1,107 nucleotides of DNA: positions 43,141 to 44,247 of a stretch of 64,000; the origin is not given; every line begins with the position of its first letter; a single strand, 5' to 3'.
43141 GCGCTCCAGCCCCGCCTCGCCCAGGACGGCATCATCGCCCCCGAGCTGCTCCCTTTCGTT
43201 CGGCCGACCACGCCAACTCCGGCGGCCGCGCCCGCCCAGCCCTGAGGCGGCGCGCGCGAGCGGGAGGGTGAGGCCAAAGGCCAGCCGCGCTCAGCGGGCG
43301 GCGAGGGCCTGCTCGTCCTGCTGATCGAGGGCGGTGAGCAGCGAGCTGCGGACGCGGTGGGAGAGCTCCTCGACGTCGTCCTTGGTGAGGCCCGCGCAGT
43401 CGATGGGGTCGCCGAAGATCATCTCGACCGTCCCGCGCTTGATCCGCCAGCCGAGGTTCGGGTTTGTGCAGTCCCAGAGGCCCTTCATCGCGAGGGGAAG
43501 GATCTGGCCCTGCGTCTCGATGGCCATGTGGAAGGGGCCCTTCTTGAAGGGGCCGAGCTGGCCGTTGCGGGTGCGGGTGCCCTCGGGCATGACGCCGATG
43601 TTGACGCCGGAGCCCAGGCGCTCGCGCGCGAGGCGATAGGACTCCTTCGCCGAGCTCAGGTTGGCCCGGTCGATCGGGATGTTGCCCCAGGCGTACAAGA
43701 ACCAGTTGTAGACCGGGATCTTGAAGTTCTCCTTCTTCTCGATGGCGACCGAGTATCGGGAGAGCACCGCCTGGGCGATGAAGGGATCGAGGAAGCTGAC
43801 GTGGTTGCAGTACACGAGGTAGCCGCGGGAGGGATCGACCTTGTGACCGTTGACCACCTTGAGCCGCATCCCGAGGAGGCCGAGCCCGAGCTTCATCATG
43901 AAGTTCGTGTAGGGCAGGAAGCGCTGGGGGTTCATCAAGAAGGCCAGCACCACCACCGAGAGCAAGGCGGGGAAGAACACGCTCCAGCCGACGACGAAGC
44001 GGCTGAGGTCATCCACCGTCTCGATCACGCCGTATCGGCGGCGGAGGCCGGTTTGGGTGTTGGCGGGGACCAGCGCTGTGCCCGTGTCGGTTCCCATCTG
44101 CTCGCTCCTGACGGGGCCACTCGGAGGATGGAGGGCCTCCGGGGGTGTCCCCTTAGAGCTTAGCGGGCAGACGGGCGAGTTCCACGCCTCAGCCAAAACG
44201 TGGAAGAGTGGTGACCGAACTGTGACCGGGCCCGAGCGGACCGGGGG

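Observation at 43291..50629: Orphan PfaC/Pfa3-type megasynthase (KS-CLF-AT-DH-DH) with its AGPAT split off as a separate gene and no ACP/KR/ER partner in the window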

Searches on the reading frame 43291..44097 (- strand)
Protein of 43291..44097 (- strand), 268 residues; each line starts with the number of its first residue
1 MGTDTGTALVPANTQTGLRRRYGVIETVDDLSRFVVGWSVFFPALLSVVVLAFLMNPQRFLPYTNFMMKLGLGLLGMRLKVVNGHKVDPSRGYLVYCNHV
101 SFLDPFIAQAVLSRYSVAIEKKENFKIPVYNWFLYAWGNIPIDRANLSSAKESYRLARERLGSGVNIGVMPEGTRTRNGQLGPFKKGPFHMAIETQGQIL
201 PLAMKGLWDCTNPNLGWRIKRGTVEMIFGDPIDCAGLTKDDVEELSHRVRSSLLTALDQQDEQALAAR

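Call 5: search_protein_families(library=pfam, proteins=[window:43291-44097:-], max_evalue=0.01)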
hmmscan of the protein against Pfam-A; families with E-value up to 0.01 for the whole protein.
window:43291-44097:- (268 aa): 1 family
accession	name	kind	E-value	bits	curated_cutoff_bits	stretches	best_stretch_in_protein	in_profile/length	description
PF01553.26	Acyltransferase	-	4.3e-29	101.4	23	1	79-205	2-132/132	Acyltransferase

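Call 6: search_protein_families(library=ncbifam, proteins=[window:43291-44097:-], max_evalue=0.01)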
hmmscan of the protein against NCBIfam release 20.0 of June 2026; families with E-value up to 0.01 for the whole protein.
window:43291-44097:- (268 aa): 8 families
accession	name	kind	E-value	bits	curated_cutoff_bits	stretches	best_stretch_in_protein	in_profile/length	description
TIGR00530.1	AGP_acyltrn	subfamily_domain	1.7e-29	102.2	102.95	1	76-204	1-129/130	1-acylglycerol-3-phosphate O-acyltransferase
NF006386.0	PRK08633.1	equivalog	9.8e-22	76.5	1221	1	47-234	401-588/1147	acyl-[ACP]--phospholipid O-acyltransferase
NF011593.0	PRK15018.1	equivalog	6.7e-17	62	501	1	39-258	14-230/245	1-acylglycerol-3-phosphate O-acyltransferase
NF052552.1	LyOrLpactfOlsARHOCB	equivalog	5.7e-09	35.3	300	1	63-190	61-182/271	lyso-ornithine lipid O-acyltransferase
NF052553.1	LyOrLpactfOlsABRUA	equivalog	8.6e-09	34.9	300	1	45-189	23-161/263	lyso-ornithine lipid O-acyltransferase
NF005291.0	PRK06814.1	equivalog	9.7e-07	27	1349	1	90-221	453-580/1140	acyl-[ACP]--phospholipid O-acyltransferase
NF010621.0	PRK14014.1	domain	0.0014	17.8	186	1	76-114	72-110/301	acetyltransferase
NF058536.1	LPAAT_acyl_YihG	equivalog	0.0024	17.2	260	1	75-115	66-106/290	1-acylglycerol-3-phosphate O-acyltransferase, YihG family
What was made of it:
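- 43291..44097 (-): Stand-alone PlsC-type lysophospholipid/1-acylglycerol-3-phosphate acyltransferase, 268 aa, NHVSFLD and PEGTR. PF01553 at E 4e-29 and TIGR00530 (calls 5, 6).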

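Call 20: find_homologous_proteins(query=window:43291-44097:-, max_evalue=0.00001)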
Query window:43291-44097:- (268 aa): 779 proteins with E <= 0.00001 among 2407 candidates; the best 120 are listed.
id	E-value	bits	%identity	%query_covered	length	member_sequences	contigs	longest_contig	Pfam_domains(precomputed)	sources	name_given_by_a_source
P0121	2.2e-178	609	100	100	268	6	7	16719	PF01553.27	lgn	-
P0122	2.4e-54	203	42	86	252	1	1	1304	PF01553.27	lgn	-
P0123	6.0e-54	201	41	87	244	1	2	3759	PF01553.27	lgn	-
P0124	1.7e-53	200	41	91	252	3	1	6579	PF01553.27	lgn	-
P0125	2.7e-52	196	43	85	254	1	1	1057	PF01553.27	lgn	-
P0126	3.9e-50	189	39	85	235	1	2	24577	PF01553.27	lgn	-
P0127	3.9e-50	189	41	86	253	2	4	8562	PF01553.27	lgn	-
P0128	4.9e-50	189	40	79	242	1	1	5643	PF01553.27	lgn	-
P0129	1.4e-49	187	42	84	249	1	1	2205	PF01553.27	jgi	jgi:1-acyl-sn-glycerol-3-phosphate acyltransferase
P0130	1.6e-49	187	38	87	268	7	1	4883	PF01553.27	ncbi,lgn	ncbi:1-acyl-sn-glycerol-3-phosphate acyltransferase [compost metagenome]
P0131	1.7e-49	187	40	86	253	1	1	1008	PF01553.27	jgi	jgi:1-acyl-sn-glycerol-3-phosphate acyltransferase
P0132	9.8e-48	181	44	77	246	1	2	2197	PF01553.27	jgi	jgi:1-acyl-sn-glycerol-3-phosphate acyltransferase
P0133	2.8e-47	179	42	78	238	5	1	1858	PF01553.27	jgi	jgi:1-acyl-sn-glycerol-3-phosphate acyltransferase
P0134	2.4e-46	176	39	84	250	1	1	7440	PF01553.27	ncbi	ncbi:MAG TPA: lysophospholipid acyltransferase family protein [Oscillatoriaceae cyanobacterium]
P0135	2.7e-46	176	40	82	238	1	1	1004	PF01553.27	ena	-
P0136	9.8e-46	174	38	87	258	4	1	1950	PF01553.27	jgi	jgi:1-acyl-sn-glycerol-3-phosphate acyltransferase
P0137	9.9e-46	174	44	69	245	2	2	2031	PF01553.27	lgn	-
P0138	1.1e-45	174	42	81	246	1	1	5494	PF01553.27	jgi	jgi:1-acyl-sn-glycerol-3-phosphate acyltransferase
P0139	1.2e-44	171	38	86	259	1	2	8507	PF01553.27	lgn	-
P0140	3.0e-44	170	38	84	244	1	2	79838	PF01553.27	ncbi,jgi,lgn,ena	-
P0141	6.3e-44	168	39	84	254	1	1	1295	PF01553.27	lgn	-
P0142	6.4e-43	165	38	81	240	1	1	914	PF01553.27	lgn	-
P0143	8.1e-43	165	37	83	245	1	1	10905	PF01553.27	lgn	-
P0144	8.3e-43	165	38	81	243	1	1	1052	PF01553.27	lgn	-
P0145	2.5e-42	163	40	81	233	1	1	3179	PF01553.27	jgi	jgi:1-acyl-sn-glycerol-3-phosphate acyltransferase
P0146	1.6e-41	161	38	83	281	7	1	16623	PF01553.27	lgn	-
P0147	3.1e-40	156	36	81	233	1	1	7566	PF01553.27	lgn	-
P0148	6.1e-40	155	37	77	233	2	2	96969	PF01553.27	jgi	-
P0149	1.3e-39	154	41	69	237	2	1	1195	PF01553.27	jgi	jgi:1-acyl-sn-glycerol-3-phosphate acyltransferase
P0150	8.4e-38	148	40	70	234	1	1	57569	PF01553.27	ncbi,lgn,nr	ncbi:MAG: (acyl)-sn-glycerol-3-phosphate acyltransferase [Cyanobacteria bacterium RYN_339]|nr:(acyl)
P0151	1.1e-37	148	40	70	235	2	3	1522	PF01553.27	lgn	-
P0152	1.1e-37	148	34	88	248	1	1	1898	PF01553.27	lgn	-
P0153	3.4e-36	143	41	65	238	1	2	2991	PF01553.27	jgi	jgi:1-acyl-sn-glycerol-3-phosphate acyltransferase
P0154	3.5e-36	143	36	85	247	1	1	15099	PF01553.27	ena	-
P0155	5.8e-36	142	45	60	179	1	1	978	PF01553.27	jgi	jgi:1-acyl-sn-glycerol-3-phosphate acyltransferase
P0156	4.0e-34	136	35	84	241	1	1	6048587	PF01553.27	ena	-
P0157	8.5e-34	135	36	71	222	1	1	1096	PF01553.27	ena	-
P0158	5.2e-33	133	36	88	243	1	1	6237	PF01553.27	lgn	-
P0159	1.0e-32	132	37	88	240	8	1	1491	PF01553.27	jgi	jgi:1-acyl-sn-glycerol-3-phosphate acyltransferase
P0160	2.1e-32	131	37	78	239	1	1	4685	PF01553.27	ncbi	-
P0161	2.5e-32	130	35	87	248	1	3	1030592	PF01553.27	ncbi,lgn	-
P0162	3.7e-32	130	36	89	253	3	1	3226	PF01553.27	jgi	jgi:1-acyl-sn-glycerol-3-phosphate acyltransferase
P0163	5.8e-32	129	33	82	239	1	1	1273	PF01553.27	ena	-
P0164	8.0e-32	129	37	72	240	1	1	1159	PF01553.27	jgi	jgi:1-acyl-sn-glycerol-3-phosphate acyltransferase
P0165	9.9e-32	128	37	67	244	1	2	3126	PF01553.27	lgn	-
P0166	1.1e-31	128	36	87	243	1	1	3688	PF01553.27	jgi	jgi:1-acyl-sn-glycerol-3-phosphate acyltransferase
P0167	1.3e-31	128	34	79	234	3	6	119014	PF01553.27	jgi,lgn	jgi:1-acyl-sn-glycerol-3-phosphate acyltransferase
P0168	1.3e-31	128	35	86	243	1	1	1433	PF01553.27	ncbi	-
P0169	1.4e-31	128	32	86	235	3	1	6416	PF01553.27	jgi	-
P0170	1.5e-31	128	34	79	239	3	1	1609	PF01553.27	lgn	-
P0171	1.8e-31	128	39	63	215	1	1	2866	PF01553.27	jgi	-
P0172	1.8e-31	128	34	87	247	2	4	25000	PF01553.27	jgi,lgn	jgi:1-acyl-sn-glycerol-3-phosphate acyltransferase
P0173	2.1e-31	127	36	84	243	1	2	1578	PF01553.27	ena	-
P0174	3.1e-31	127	35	81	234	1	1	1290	PF01553.27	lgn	-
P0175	3.9e-31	127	37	84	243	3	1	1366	PF01553.27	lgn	-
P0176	5.4e-31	126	36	84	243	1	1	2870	PF01553.27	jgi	jgi:1-acyl-sn-glycerol-3-phosphate acyltransferase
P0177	6.4e-31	126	36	88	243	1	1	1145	PF01553.27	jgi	-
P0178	6.8e-31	126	35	85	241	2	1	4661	PF01553.27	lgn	-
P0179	1.1e-30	125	37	69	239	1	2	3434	PF01553.27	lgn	-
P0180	1.5e-30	125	38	63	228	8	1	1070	PF01553.27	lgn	-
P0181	1.7e-30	124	34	86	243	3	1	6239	PF01553.27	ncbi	-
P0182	1.9e-30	124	39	70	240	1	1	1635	PF01553.27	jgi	jgi:1-acyl-sn-glycerol-3-phosphate acyltransferase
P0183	2.2e-30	124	35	85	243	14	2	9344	PF01553.27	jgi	-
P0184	2.4e-30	124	36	78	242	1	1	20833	PF01553.27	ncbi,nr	ncbi:MAG: lysophospholipid acyltransferase family protein [Myxococcota bacterium]|nr:lysophospholipi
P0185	3.0e-30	124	34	83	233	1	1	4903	PF01553.27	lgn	-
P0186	3.5e-30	123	36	85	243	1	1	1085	PF01553.27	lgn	-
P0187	3.6e-30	123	32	86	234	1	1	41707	PF01553.27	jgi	jgi:1-acyl-sn-glycerol-3-phosphate acyltransferase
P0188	3.7e-30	123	35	72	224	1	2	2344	PF01553.27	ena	-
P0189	3.8e-30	123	34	85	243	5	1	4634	PF01553.27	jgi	-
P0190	4.0e-30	123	34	83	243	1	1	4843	PF01553.27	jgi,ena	-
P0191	4.1e-30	123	35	82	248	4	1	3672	PF01553.27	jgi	jgi:1-acyl-sn-glycerol-3-phosphate acyltransferase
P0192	5.8e-30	123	35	84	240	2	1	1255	PF01553.27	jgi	jgi:1-acyl-sn-glycerol-3-phosphate acyltransferase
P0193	6.1e-30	123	35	88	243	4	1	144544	PF01553.27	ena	-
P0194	7.3e-30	122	36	85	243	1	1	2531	PF01553.27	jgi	jgi:1-acyl-sn-glycerol-3-phosphate acyltransferase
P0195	1.0e-29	122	38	72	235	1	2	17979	PF01553.27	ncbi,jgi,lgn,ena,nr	ncbi:MAG: 1-acyl-sn-glycerol-3-phosphate acyltransferase [Acidobacteria bacterium]|nr:1-acyl-sn-glyc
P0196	1.2e-29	122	36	85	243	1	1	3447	PF01553.27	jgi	jgi:1-acyl-sn-glycerol-3-phosphate acyltransferase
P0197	1.3e-29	122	43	52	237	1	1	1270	PF01553.27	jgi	-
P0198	1.4e-29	121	37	71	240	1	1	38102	PF01553.27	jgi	jgi:1-acyl-sn-glycerol-3-phosphate acyltransferase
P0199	1.4e-29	121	35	88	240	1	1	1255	PF01553.27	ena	-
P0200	1.4e-29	121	31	87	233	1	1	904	PF01553.27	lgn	-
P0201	1.6e-29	121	32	85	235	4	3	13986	PF01553.27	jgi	jgi:1-acyl-sn-glycerol-3-phosphate acyltransferase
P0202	1.9e-29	121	41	69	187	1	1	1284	PF01553.27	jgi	jgi:1-acyl-sn-glycerol-3-phosphate acyltransferase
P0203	2.0e-29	121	36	82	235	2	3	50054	PF01553.27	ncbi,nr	ncbi:MAG: 1-acyl-sn-glycerol-3-phosphate acyltransferase [Candidatus Marinimicrobia bacterium]|nr:1-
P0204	2.2e-29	121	31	85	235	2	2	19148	PF01553.27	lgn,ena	-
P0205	2.7e-29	120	34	80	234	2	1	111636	PF01553.27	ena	-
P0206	2.9e-29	120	35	75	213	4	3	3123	PF01553.27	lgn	-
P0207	3.5e-29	120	36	68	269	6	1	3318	PF01553.27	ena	-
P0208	3.6e-29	120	35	83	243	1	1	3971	PF01553.27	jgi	jgi:1-acyl-sn-glycerol-3-phosphate acyltransferase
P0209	4.3e-29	120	35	65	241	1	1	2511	PF01553.27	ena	-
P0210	5.6e-29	119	42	62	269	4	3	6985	PF01553.27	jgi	jgi:1-acyl-sn-glycerol-3-phosphate acyltransferase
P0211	6.5e-29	119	34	83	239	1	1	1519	PF01553.27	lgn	-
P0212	6.5e-29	119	35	88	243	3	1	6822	PF01553.27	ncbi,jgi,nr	ncbi:MAG: 1-acyl-sn-glycerol-3-phosphate acyltransferase [Candidatus Aminicenantes bacterium]|nr:MAG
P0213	6.8e-29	119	33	82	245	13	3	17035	PF01553.27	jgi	jgi:1-acyl-sn-glycerol-3-phosphate acyltransferase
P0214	7.0e-29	119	36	64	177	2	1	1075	PF01553.27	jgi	-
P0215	8.9e-29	119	34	88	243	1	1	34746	PF01553.27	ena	-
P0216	9.5e-29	119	35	83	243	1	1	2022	PF01553.27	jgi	jgi:1-acyl-sn-glycerol-3-phosphate acyltransferase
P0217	1.1e-28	118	29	85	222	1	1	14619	PF01553.27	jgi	jgi:1-acyl-sn-glycerol-3-phosphate acyltransferase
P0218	1.4e-28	118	37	71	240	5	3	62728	PF01553.27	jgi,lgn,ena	jgi:1-acyl-sn-glycerol-3-phosphate acyltransferase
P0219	1.5e-28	118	34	91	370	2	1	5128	PF01553.27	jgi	jgi:1-acyl-sn-glycerol-3-phosphate acyltransferase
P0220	1.9e-28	118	38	71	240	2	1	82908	PF01553.27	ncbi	ncbi:MAG: lysophospholipid acyltransferase family protein [Candidatus Aminicenantales bacterium]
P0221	2.7e-28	117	33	82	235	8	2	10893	PF01553.27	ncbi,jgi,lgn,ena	-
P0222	3.6e-28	117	32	87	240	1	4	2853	PF01553.27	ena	-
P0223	3.9e-28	117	32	86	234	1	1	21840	PF01553.27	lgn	-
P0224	3.9e-28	117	38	66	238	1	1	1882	PF01553.27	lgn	-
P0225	5.4e-28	116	30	89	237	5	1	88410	PF01553.27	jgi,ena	-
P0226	6.1e-28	116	34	74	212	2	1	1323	PF01553.27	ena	-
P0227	6.3e-28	116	33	76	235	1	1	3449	PF01553.27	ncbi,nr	ncbi:MAG: lysophospholipid acyltransferase family protein [Myxococcota bacterium]|nr:lysophospholipi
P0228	8.9e-28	116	35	74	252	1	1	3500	PF01553.27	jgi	jgi:1-acyl-sn-glycerol-3-phosphate acyltransferase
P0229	1.1e-27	115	36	84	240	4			PF01553.27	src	-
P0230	1.1e-27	115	33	81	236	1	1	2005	PF01553.27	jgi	jgi:1-acyl-sn-glycerol-3-phosphate acyltransferase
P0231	1.8e-27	115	36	67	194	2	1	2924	PF01553.27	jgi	-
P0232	2.0e-27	114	35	73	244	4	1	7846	PF01553.27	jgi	jgi:1-acyl-sn-glycerol-3-phosphate acyltransferase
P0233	2.4e-27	114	32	85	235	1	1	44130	PF01553.27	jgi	-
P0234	2.4e-27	114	37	61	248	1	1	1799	PF01553.27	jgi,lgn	jgi:1-acyl-sn-glycerol-3-phosphate acyltransferase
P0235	2.8e-27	114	32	87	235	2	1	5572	PF01553.27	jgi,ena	-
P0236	3.3e-27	114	33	88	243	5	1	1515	PF01553.27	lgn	-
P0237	3.4e-27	114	33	88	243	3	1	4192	PF01553.27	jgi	jgi:1-acyl-sn-glycerol-3-phosphate acyltransferase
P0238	4.3e-27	113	29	91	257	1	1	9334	PF01553.27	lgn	-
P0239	6.4e-27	113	33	81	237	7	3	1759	PF01553.27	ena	-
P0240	7.2e-27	113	33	83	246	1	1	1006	PF01553.27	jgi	jgi:1-acyl-sn-glycerol-3-phosphate acyltransferase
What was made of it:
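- The acyltransferase is of the ordinary stand-alone PlsC type, with a weak match to the Aas acyl-ACP-phospholipid acyltransferase model (calls 6, 20).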

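Call 21: find_encoding_contigs(protein=P0121, flank=10000, max_places=8)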
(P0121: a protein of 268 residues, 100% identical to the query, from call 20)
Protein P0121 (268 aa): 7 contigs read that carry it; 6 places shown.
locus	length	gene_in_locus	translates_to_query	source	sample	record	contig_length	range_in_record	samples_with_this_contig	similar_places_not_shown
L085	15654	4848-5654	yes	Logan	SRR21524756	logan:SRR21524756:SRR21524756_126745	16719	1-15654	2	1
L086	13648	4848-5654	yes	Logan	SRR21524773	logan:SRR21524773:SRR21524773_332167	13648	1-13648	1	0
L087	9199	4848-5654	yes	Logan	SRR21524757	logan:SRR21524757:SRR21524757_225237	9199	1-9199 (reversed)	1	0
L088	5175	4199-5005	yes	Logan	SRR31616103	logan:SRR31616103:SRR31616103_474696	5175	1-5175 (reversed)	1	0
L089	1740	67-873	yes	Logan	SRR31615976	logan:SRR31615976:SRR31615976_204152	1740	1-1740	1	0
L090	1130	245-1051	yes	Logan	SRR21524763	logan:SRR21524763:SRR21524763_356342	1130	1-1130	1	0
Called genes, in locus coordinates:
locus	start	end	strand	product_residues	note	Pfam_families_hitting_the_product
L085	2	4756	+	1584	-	?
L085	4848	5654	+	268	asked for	PF01553:Acyltransferase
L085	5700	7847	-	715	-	PF02995:DUF229 (faint), PF00884:Sulfatase, PF01663:Phosphodiest (faint)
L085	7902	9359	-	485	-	PF00884:Sulfatase, PF01663:Phosphodiest (faint), PF16347:SGSH_C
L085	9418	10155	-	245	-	-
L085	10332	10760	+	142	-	-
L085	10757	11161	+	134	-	-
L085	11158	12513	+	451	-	-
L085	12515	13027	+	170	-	-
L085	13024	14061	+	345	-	PF16670:PI-PLC-C1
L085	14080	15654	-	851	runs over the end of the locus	PF00133:tRNA-synt_1, PF09334:tRNA-synt_1g, PF08264:Anticodon_1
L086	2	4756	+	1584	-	?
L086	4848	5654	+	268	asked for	PF01553:Acyltransferase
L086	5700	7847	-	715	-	PF02995:DUF229 (faint), PF00884:Sulfatase, PF01663:Phosphodiest (faint)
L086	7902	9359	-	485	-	PF00884:Sulfatase, PF01663:Phosphodiest (faint), PF16347:SGSH_C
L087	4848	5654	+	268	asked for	PF01553:Acyltransferase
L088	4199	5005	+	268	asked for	PF01553:Acyltransferase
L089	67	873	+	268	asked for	PF01553:Acyltransferase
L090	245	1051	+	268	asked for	PF01553:Acyltransferase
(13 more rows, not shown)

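Call 29: find_encoding_contigs(protein=P0126, flank=8000, max_places=2)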
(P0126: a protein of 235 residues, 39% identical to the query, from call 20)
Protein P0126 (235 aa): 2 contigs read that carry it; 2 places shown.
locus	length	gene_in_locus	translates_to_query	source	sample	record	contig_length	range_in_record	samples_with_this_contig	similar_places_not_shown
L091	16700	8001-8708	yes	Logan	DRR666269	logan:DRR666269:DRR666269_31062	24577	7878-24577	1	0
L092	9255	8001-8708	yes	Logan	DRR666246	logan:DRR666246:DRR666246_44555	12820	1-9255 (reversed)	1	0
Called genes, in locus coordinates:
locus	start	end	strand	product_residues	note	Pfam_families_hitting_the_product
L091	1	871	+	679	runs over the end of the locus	PF00082:Peptidase_S8, PF01483:P_proprotein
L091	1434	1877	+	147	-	-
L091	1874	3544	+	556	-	-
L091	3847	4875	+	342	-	PF00487:FA_desaturase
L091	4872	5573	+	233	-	-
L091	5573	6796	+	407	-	PF02353:CMAS, PF13489:Methyltransf_23 (weak), PF08241:Methyltransf_11, PF08242:Methyltransf_12, PF13649:Methyltransf_25, PF13847:Methyltransf_31 (weak)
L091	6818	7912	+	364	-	PF00487:FA_desaturase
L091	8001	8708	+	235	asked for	PF01553:Acyltransferase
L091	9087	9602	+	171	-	-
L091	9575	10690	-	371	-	PF00487:FA_desaturase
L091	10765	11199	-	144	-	PF14539:DUF4442, PF03061:4HBT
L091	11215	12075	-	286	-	PF10520:Lipid_desat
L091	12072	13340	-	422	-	PF25371:DUF7884 (weak), PF02353:CMAS, PF13489:Methyltransf_23, PF13847:Methyltransf_31, PF08241:Methyltransf_11, PF08242:Methyltransf_12, PF13649:Methyltransf_25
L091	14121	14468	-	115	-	-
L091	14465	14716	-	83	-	-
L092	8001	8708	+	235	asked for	PF01553:Acyltransferase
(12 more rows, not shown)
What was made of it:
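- Closest known: PlsC. Different: It is about 40% identical to its nearest relatives, one of which lies in a desaturase/CMAS cluster (calls 20, 29).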

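Call 30: find_encoding_contigs(protein=P0127, flank=8000, max_places=2)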
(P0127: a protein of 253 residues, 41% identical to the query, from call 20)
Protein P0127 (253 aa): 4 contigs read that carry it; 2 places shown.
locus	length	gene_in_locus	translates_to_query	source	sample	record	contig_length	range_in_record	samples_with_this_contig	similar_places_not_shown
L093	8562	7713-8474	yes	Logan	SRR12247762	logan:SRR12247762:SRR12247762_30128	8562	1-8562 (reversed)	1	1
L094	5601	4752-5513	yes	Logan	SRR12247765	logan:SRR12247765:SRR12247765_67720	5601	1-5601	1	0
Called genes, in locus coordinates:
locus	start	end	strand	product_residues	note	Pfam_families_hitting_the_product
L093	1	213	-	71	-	?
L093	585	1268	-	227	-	-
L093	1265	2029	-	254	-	PF12679:ABC2_membrane_2, PF12730:ABC2_membrane_4 (weak)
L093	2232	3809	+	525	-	-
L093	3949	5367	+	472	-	-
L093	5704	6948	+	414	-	PF05977:MFS_3, PF07690:MFS_1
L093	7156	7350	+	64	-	-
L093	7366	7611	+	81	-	-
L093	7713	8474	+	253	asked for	PF01553:Acyltransferase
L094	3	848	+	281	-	?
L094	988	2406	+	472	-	-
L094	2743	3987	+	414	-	PF05977:MFS_3, PF07690:MFS_1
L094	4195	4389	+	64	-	-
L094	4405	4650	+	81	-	-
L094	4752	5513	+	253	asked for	PF01553:Acyltransferase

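Call 31: find_encoding_contigs(protein=P0124, flank=8000, max_places=2)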
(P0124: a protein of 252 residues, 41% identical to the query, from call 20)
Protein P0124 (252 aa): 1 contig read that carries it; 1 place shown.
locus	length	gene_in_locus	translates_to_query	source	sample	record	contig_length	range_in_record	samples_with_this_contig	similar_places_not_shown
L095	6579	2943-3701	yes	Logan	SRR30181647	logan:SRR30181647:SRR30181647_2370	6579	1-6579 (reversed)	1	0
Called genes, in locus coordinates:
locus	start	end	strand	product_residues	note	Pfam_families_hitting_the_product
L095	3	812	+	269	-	?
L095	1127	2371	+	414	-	PF05977:MFS_3, PF07690:MFS_1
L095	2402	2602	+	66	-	-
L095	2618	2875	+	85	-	-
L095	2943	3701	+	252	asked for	PF01553:Acyltransferase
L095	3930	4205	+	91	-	-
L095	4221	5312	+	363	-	PF06081:ArAE_1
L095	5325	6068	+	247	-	PF00106:adh_short, PF08659:KR, PF23441:SDR (weak), PF13561:adh_short_C2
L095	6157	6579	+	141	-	?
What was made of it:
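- Its best relatives are stand-alone proteins in non-pfa contexts (calls 20, 29-31).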

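Call 61: search_solved_structures(query=window:43291-44097:-, max_evalue=0.001)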
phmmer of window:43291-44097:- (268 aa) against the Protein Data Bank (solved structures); distinct sequences matched with E-value up to 0.001: 1.
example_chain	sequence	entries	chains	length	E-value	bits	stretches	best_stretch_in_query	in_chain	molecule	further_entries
5kym_A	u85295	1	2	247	4.7e-18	68.8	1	82-245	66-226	1-acyl-sn-glycerol-3-phosphate acyltransferase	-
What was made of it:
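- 43291..44097 (-): PDB 5kym_A, named 1-acyl-sn-glycerol-3-phosphate acyltransferase, at E 5e-18 (call 61).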
